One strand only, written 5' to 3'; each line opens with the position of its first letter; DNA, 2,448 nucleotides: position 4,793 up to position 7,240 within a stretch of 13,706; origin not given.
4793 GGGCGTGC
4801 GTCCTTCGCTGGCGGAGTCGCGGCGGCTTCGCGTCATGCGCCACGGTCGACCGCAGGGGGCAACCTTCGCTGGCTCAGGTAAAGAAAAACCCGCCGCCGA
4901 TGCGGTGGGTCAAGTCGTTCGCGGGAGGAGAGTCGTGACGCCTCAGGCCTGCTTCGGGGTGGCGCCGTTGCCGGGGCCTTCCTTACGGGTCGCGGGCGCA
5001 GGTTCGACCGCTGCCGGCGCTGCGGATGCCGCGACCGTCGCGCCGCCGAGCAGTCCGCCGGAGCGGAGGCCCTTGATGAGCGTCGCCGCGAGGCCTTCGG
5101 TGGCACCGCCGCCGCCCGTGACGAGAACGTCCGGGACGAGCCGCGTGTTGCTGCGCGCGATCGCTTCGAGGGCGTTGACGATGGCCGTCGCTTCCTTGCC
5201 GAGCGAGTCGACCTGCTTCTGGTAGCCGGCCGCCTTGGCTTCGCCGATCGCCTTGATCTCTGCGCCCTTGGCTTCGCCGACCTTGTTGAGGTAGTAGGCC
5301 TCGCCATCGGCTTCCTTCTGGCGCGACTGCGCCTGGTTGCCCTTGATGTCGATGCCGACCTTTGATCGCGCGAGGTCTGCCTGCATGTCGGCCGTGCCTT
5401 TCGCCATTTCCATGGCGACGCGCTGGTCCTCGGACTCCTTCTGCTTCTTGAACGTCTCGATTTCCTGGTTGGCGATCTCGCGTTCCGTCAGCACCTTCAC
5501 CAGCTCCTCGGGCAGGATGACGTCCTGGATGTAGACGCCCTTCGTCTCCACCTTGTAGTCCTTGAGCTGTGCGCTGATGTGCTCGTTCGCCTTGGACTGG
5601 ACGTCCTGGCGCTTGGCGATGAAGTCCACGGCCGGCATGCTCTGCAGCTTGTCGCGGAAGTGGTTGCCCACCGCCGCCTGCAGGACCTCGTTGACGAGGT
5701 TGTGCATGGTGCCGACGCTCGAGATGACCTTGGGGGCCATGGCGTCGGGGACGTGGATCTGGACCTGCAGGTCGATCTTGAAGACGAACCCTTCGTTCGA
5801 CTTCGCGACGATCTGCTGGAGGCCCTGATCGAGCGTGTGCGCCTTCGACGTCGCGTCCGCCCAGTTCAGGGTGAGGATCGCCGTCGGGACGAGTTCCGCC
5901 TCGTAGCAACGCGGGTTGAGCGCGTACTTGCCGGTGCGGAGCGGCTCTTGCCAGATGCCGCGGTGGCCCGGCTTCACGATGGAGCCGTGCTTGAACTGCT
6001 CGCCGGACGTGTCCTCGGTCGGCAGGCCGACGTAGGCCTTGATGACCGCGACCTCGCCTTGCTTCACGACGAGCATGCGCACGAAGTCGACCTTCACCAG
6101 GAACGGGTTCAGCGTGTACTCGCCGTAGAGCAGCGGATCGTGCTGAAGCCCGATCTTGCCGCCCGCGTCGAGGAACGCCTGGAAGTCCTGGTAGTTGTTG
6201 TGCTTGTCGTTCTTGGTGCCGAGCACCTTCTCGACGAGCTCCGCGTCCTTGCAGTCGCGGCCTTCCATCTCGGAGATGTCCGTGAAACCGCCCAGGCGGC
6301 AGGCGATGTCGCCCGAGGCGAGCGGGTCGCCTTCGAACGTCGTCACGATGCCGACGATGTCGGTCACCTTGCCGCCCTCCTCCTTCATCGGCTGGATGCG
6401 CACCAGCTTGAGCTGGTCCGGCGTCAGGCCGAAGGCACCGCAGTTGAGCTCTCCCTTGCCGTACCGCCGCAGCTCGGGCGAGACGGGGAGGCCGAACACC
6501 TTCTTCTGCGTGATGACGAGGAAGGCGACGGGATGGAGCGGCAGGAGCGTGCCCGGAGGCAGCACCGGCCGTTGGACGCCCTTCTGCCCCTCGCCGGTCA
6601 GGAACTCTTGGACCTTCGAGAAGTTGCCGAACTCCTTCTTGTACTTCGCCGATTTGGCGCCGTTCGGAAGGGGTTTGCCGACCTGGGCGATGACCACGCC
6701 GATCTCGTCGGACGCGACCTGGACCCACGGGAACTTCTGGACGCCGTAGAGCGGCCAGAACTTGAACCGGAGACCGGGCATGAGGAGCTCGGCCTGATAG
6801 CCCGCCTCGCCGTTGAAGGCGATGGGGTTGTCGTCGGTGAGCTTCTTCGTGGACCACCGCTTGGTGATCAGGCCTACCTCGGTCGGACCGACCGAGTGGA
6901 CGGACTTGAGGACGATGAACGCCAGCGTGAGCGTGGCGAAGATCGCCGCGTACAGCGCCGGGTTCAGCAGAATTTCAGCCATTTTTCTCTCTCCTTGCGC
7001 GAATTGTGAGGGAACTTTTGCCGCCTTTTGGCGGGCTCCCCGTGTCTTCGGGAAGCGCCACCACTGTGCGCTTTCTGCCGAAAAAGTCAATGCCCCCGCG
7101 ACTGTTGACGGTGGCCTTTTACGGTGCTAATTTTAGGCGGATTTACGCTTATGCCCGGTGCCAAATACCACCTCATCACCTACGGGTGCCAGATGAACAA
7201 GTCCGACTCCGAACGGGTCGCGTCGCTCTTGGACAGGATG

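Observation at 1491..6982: Flotillin, small-protein and twin coiled-coil module inserted between thrS and miaB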

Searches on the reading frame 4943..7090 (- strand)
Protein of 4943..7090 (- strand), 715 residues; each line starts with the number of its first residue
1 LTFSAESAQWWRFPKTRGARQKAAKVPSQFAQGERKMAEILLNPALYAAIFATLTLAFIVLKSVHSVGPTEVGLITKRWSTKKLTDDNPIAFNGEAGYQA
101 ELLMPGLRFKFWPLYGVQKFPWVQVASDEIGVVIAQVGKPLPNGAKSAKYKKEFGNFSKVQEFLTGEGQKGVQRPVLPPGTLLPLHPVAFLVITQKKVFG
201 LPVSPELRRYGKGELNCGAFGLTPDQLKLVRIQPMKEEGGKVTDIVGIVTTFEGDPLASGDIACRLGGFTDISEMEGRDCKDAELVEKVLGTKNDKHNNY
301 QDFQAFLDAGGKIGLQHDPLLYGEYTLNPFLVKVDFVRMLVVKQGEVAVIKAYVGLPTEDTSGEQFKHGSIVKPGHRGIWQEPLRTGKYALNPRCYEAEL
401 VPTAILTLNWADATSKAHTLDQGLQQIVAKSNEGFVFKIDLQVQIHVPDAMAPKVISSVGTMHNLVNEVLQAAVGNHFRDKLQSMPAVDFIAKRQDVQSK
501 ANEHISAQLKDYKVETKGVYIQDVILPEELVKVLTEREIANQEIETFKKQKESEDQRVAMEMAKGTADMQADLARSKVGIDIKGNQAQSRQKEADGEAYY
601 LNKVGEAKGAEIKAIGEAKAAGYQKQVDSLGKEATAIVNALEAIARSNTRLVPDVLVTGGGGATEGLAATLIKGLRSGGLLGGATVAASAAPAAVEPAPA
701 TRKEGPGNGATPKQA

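Call 3: search_protein_families(library=pfam, proteins=[window:4943-7090:-], max_evalue=0.1)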
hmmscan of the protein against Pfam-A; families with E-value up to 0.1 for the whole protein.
window:4943-7090:- (715 aa): 2 families
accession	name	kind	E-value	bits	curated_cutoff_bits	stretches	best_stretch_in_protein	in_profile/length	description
PF01145.31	Band_7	-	1.9e-17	64.3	23.6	1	341-553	2-174/176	SPFH domain / Band 7 family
PF13421.11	Band_7_1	-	5.2e-06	26.7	24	1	448-537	114-206/211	SPFH domain-Band 7 family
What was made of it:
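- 4943..6982 (-): SPFH/Band-7 membrane protein, 679 aa. It has an N-terminal TM segment, about 270 unassigned residues, an SPFH domain (aa ~305-517), a coiled-coil and a Gly/Ala-rich tail. Pfam PF01145 E=1.9e-17 (call 3).
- Checked: SPFH gene, 6982..4943, 679 aa. Pfam Band_7 E=1.9e-17, above the gathering score (call 3).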

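Call 10: search_protein_families(library=ncbifam, proteins=[window:4943-6982:-], max_evalue=0.1)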
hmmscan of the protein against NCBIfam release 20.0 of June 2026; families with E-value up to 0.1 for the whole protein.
window:4943-6982:- (679 aa): 0 families

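Call 11: search_protein_families(library=padloc, proteins=[window:4943-6982:-], max_evalue=0.1)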
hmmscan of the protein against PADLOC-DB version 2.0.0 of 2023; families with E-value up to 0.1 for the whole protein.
window:4943-6982:- (679 aa): 0 families

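Call 12: search_solved_structures(query=window:4943-6982:-, max_evalue=1, show_alignments=1)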
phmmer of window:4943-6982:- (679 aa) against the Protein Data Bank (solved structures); distinct sequences matched with E-value up to 1: 2.
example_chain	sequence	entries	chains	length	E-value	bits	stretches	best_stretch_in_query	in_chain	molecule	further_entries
8z5g_A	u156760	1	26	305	0.0004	22.3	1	383-602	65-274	Protein QmcA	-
9urz_B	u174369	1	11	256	0.00085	21.2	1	405-539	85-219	Prohibitin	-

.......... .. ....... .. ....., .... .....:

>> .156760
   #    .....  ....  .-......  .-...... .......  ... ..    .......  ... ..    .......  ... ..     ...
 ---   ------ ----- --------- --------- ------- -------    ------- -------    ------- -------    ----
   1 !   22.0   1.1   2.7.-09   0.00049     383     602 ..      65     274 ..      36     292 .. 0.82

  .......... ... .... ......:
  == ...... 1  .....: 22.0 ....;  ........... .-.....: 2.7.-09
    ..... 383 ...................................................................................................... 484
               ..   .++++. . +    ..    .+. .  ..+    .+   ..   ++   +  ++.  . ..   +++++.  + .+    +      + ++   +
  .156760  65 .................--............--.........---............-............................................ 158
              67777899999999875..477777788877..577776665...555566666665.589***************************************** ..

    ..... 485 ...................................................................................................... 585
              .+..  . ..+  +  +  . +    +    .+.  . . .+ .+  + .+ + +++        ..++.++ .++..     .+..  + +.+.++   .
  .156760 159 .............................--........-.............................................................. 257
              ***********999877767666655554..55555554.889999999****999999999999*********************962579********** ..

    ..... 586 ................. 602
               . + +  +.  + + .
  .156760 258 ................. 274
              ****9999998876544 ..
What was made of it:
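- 4943..6982 (-): Weak PDB sequence matches to QmcA and prohibitin only (call 12).
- Closest known: Bacterial flotillin operons: nfeD-floT. Different: PDB sequence search matches only QmcA and prohibitin weakly, and no flotillin chain (call 12).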

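Call 30: find_homologous_proteins(query=window:4943-6982:-, max_evalue=0.001)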
Query window:4943-6982:- (679 aa): 4514 proteins with E <= 0.001 among 8000 candidates; the best 120 are listed.
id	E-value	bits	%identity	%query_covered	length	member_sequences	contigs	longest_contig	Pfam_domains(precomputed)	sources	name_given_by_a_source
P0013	0.0e+0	1516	100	100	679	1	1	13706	PF01145.32,PF13421.12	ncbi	-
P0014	0.0e+0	1240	81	100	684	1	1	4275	PF01145.32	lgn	-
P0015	0.0e+0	1202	79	100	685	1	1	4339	PF01145.32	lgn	-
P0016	0.0e+0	1056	69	100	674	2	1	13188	PF01145.32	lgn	-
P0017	0.0e+0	1041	69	100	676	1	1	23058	PF01145.32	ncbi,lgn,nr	ncbi:MAG: SPFH domain-containing protein [bacterium]|nr:SPFH domain-containing protein [bacterium]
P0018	7.2e-289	978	68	92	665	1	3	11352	PF01145.32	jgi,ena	jgi:regulator of protease activity HflC (stomatin/prohibitin superfamily)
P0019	2.1e-288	977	68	92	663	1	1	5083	PF01145.32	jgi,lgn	jgi:regulator of protease activity HflC (stomatin/prohibitin superfamily)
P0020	5.1e-288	975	67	93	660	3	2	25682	PF01145.32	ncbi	ncbi:MAG: SPFH domain-containing protein [bacterium]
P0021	7.2e-288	975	68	93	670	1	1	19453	PF01145.32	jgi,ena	-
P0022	8.1e-288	975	68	92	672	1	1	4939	PF01145.32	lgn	-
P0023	8.6e-288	975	68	92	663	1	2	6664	PF01145.32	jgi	-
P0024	9.5e-288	974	68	93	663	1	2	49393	PF01145.32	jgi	jgi:regulator of protease activity HflC (stomatin/prohibitin superfamily)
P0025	9.8e-288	974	68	92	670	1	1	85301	PF01145.32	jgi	jgi:regulator of protease activity HflC (stomatin/prohibitin superfamily)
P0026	9.9e-288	974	68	92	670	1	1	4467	PF01145.32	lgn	-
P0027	1.2e-287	974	68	92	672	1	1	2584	PF01145.32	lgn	-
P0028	1.7e-287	974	69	91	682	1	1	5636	PF01145.32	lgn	-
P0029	1.8e-287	973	68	92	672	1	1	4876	PF01145.32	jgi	-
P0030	2.0e-287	973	67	94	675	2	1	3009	PF01145.32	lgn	-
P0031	2.1e-287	973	68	92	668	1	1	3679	PF01145.32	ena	-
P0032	3.3e-287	973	66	96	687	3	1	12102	PF01145.32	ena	-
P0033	4.1e-287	972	68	92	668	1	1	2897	PF01145.32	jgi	-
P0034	6.5e-287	972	68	92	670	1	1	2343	PF01145.32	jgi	jgi:regulator of protease activity HflC (stomatin/prohibitin superfamily)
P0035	6.8e-287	972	65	99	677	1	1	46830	PF01145.32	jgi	-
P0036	8.0e-287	971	68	92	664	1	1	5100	PF01145.32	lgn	-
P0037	9.2e-287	971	67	95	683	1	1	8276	PF01145.32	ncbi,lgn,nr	ncbi:hypothetical protein H5T87_10260 [bacterium]|nr:hypothetical protein [bacterium]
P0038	1.2e-286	971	68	91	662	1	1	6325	PF01145.32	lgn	-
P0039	1.7e-286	970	68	95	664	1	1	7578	PF01145.32,PF13421.12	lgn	-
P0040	2.2e-286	970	68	91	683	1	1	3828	PF01145.32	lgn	-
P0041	2.5e-286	970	68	92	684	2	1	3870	PF01145.32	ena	-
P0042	5.1e-286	969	68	91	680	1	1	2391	PF01145.32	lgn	-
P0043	7.8e-286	968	68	91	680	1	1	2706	PF01145.32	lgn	-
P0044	1.4e-285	967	69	91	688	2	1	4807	PF01145.32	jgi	jgi:regulator of protease activity HflC (stomatin/prohibitin superfamily)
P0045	2.7e-285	966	68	91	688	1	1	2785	PF01145.32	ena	-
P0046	3.3e-285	966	67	93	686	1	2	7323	PF01145.32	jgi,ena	-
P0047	3.8e-285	966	68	94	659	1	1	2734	PF01145.32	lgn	-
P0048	6.4e-285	965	68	93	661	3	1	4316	PF01145.32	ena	-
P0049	7.5e-285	965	69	91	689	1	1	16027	PF01145.32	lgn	-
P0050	1.4e-284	964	67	96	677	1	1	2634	PF01145.32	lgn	-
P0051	1.6e-284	964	68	94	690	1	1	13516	PF01145.32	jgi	jgi:hypothetical protein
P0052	1.8e-284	964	70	89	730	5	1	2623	PF01145.32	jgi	-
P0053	3.3e-284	963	67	93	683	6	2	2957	PF01145.32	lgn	-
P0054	3.9e-284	962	68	93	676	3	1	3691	PF01145.32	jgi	jgi:hypothetical protein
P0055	4.9e-284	962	69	92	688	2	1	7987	PF01145.32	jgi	jgi:regulator of protease activity HflC (stomatin/prohibitin superfamily)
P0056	5.5e-284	962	66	97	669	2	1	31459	PF01145.32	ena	-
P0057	7.2e-284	962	66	97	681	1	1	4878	PF01145.32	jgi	-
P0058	7.2e-284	962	67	96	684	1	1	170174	PF01145.32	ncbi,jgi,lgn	jgi:hypothetical protein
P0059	8.2e-284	961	67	94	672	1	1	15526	PF01145.32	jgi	jgi:uncharacterized membrane protein YqiK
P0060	8.6e-284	961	65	97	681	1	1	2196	PF01145.32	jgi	-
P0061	8.9e-284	961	67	93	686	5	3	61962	PF01145.32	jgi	jgi:hypothetical protein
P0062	9.2e-284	961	68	94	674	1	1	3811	PF01145.32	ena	-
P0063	9.3e-284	961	65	99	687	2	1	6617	PF01145.32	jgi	jgi:hypothetical protein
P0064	1.0e-283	961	65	98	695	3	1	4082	PF01145.32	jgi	jgi:hypothetical protein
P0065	1.3e-283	961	68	91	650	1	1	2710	PF01145.32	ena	-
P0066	1.4e-283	961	68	91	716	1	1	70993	PF01145.32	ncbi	-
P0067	1.5e-283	961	65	98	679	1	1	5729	PF01145.32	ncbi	-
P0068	1.9e-283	960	67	94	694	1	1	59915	PF01145.32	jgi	jgi:hypothetical protein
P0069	2.0e-283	960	67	93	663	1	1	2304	PF01145.32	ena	-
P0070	2.4e-283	960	67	94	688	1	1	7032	PF01145.32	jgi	-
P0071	2.6e-283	960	66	97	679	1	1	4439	PF01145.32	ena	-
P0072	5.3e-283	959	68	92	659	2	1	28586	PF01145.32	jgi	jgi:regulator of protease activity HflC (stomatin/prohibitin superfamily)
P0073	5.7e-283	959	69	92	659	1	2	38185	PF01145.32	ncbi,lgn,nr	ncbi:MAG: hypothetical protein HY234_00575 [Acidobacteria bacterium]|nr:hypothetical protein [Acidob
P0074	7.1e-283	958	67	96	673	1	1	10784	PF01145.32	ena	-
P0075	7.2e-283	958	66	95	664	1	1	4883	PF01145.32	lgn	-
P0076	7.7e-283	958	66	96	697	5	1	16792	PF01145.32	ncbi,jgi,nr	ncbi:MAG TPA: SPFH domain-containing protein [Dongiaceae bacterium]|nr:SPFH domain-containing protei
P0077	7.7e-283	958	68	90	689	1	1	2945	PF01145.32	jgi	-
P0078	8.9e-283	958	67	94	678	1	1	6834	PF01145.32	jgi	jgi:hypothetical protein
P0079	9.8e-283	958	65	97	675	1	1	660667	PF01145.32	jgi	jgi:hypothetical protein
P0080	1.0e-282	958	68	91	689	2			PF01145.32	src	-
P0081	1.1e-282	958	68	90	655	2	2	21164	PF01145.32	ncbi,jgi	-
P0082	1.1e-282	958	65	94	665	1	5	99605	PF01145.32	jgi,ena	jgi:regulator of protease activity HflC (stomatin/prohibitin superfamily)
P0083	1.1e-282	958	66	97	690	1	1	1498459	PF01145.32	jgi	jgi:SPFH domain / Band 7 family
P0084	1.1e-282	958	69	92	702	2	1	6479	PF01145.32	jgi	jgi:hypothetical protein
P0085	1.3e-282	957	69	90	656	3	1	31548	PF01145.32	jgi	-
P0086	1.4e-282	957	65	94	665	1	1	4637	PF01145.32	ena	-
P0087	1.5e-282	957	67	93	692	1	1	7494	PF01145.32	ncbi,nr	ncbi:MAG TPA: SPFH domain-containing protein [Bryobacterales bacterium]|nr:SPFH domain-containing pr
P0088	1.7e-282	957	68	93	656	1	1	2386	PF01145.32,PF13421.12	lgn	-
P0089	1.9e-282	957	66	94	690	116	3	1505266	PF01145.32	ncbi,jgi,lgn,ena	jgi:hypothetical protein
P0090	1.9e-282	957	68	92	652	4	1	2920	PF01145.32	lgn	-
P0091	2.1e-282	957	66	94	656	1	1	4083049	PF01145.32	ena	-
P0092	2.6e-282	956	68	92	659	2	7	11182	PF01145.32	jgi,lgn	jgi:precorrin isomerase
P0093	2.8e-282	956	66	92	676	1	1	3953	PF01145.32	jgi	jgi:regulator of protease activity HflC (stomatin/prohibitin superfamily)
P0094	2.9e-282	956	64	98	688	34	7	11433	PF01145.32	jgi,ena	-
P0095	3.4e-282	956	68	93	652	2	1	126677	PF01145.32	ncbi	-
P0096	3.5e-282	956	65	99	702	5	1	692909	PF01145.32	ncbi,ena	-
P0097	3.7e-282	956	67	94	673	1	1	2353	PF01145.32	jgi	jgi:uncharacterized membrane protein YqiK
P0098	5.1e-282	955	67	94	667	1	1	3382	PF01145.32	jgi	jgi:SPFH domain / Band 7 family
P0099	5.3e-282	955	65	97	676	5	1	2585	PF01145.32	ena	-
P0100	5.8e-282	955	68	92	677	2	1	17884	PF01145.32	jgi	-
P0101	6.3e-282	955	66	97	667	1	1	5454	PF01145.32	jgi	-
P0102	6.9e-282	955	67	93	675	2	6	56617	PF01145.32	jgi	jgi:uncharacterized membrane protein YqiK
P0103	7.1e-282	955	68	92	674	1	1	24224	PF01145.32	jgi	jgi:SPFH domain / Band 7 family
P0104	7.7e-282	955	67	94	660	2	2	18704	PF01145.32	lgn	-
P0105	8.4e-282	955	68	94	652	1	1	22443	PF01145.32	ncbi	-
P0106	8.5e-282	955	67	93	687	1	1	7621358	PF01145.32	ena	-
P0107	1.0e-281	954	67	93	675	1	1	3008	PF01145.32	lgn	-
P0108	1.0e-281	954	66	97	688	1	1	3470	PF01145.32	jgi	jgi:hypothetical protein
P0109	1.1e-281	954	65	97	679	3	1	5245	PF01145.32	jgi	jgi:SPFH domain / Band 7 family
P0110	1.1e-281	954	67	94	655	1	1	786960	PF01145.32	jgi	jgi:regulator of protease activity HflC (stomatin/prohibitin superfamily)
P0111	1.2e-281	954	67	95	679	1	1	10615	PF01145.32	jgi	jgi:hypothetical protein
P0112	1.2e-281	954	68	89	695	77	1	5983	PF01145.32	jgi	jgi:regulator of protease activity HflC (stomatin/prohibitin superfamily)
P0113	1.2e-281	954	65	99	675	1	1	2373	PF01145.32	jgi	jgi:SPFH domain/Band 7 family protein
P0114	1.3e-281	954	65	98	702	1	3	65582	PF01145.32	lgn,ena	-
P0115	1.3e-281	954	68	89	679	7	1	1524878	PF01145.32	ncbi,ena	-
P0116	1.5e-281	954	67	94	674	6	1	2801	PF01145.32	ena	-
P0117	1.5e-281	954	67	91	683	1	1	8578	PF01145.32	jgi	jgi:SPFH domain / Band 7 family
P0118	1.5e-281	954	65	97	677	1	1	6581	PF01145.32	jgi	jgi:SPFH domain / Band 7 family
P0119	1.5e-281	954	67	93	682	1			PF01145.32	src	-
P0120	1.6e-281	954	67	93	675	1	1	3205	PF01145.32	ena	-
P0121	1.6e-281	954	67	93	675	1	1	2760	PF01145.32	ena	-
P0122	1.6e-281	954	67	93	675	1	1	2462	PF01145.32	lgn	-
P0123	1.8e-281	954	68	90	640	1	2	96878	PF01145.32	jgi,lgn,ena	-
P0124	1.8e-281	954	64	100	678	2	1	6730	PF01145.32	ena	-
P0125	1.9e-281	954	65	93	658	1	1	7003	PF01145.32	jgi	jgi:regulator of protease activity HflC (stomatin/prohibitin superfamily)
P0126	1.9e-281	954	67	95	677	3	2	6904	PF01145.32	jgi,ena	-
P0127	2.2e-281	953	67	93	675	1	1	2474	PF01145.32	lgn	-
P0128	2.3e-281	953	68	92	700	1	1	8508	PF01145.32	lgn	-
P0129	2.3e-281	953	68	90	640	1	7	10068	PF01145.32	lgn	-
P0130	2.4e-281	953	66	96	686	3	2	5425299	PF01145.32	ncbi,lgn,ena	ncbi:MAG: SPFH domain-containing protein [Candidatus Acidiferrales bacterium]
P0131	2.7e-281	953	68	92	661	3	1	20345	PF01145.32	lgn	-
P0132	2.7e-281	953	67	93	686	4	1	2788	PF01145.32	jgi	jgi:hypothetical protein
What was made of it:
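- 4943..6982 (-): More than 4,500 homologues at 65-69% identity across phyla (call 30).
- It is 65-69% identical over its full length to Acidobacteria and Alphaproteobacteria proteins (call 30).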

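Call 31: find_encoding_contigs(protein=P0015, flank=10000)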
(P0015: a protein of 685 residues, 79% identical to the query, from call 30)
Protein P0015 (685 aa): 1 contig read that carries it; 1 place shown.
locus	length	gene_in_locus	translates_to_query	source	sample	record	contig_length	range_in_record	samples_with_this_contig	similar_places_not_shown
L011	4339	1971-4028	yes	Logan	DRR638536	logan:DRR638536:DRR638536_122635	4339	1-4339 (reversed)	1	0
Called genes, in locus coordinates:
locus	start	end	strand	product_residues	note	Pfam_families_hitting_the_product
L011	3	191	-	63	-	?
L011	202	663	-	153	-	PF00411:Ribosomal_S11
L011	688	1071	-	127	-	PF00416:Ribosomal_S13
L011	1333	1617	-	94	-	PF01176:eIF-1a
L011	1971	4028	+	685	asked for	PF01145:Band_7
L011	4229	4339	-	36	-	?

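Call 32: find_encoding_contigs(protein=P0016, flank=10000)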
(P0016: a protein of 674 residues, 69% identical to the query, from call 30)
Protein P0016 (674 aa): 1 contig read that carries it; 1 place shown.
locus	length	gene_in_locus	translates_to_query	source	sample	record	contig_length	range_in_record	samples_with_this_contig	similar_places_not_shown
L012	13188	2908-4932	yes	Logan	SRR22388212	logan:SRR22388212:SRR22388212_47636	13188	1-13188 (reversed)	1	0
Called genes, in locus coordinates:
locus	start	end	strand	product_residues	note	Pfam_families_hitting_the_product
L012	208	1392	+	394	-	-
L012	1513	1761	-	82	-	PF10049:DUF2283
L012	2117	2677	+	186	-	PF08207:EFP_N, PF01132:EFP, PF09285:Elong-fact-P_C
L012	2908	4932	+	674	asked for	PF01145:Band_7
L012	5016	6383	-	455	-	PF00753:Lactamase_B, PF12706:Lactamase_B_2, PF16661:Lactamase_B_6, PF10996:Beta-Casp, PF07521:RMMBL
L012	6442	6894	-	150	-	PF07681:DoxX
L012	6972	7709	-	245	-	PF13191:AAA_16 (weak), PF00005:ABC_tran, PF13304:AAA_21 (faint)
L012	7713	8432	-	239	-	PF00528:BPD_transp_1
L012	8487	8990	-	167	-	-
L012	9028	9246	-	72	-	-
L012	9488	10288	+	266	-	PF01978:TrmB, PF12802:MarR_2 (weak), PF08279:HTH_11 (weak)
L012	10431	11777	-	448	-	PF01288:HPPK, PF03171:2OG-FeII_Oxy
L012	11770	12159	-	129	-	PF02152:FolB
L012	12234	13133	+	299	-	PF01978:TrmB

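Call 33: find_encoding_contigs(protein=P0017, flank=10000)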
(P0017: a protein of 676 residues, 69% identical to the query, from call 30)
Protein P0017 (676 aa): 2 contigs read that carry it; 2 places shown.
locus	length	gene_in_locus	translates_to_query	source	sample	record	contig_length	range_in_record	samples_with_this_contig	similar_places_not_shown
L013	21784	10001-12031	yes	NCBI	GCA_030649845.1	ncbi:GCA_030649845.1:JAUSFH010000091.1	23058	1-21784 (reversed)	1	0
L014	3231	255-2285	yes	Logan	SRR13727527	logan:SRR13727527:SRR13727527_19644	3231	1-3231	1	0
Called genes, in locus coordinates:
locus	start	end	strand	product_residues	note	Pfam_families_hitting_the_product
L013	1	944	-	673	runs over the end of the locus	PF03030:H_PPase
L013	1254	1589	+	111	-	-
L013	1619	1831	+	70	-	-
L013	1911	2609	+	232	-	PF01351:RNase_HII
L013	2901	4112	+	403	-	PF01476:LysM (weak), PF23473:LysM3_LYK4_5 (faint), PF01476:LysM, PF01551:Peptidase_M23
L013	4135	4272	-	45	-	-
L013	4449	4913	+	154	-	PF01250:Ribosomal_S6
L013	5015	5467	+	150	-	PF00436:SSB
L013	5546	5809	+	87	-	PF01084:Ribosomal_S18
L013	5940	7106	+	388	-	PF00152:tRNA-synt_2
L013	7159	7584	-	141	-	-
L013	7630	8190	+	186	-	PF08207:EFP_N, PF01132:EFP, PF09285:Elong-fact-P_C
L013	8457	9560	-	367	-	PF14388:DUF4419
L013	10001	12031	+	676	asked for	PF01145:Band_7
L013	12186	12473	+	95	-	-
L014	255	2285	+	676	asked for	PF01145:Band_7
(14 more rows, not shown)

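Call 78: search_protein_families(library=phrogs, proteins=[window:4943-6982:-], max_evalue=0.01)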
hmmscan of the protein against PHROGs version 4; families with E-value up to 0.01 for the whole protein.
window:4943-6982:- (679 aa): 1 family
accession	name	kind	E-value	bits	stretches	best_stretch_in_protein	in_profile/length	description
phrog_200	-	other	2e-22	80.8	1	341-571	120-319/379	lipoprotein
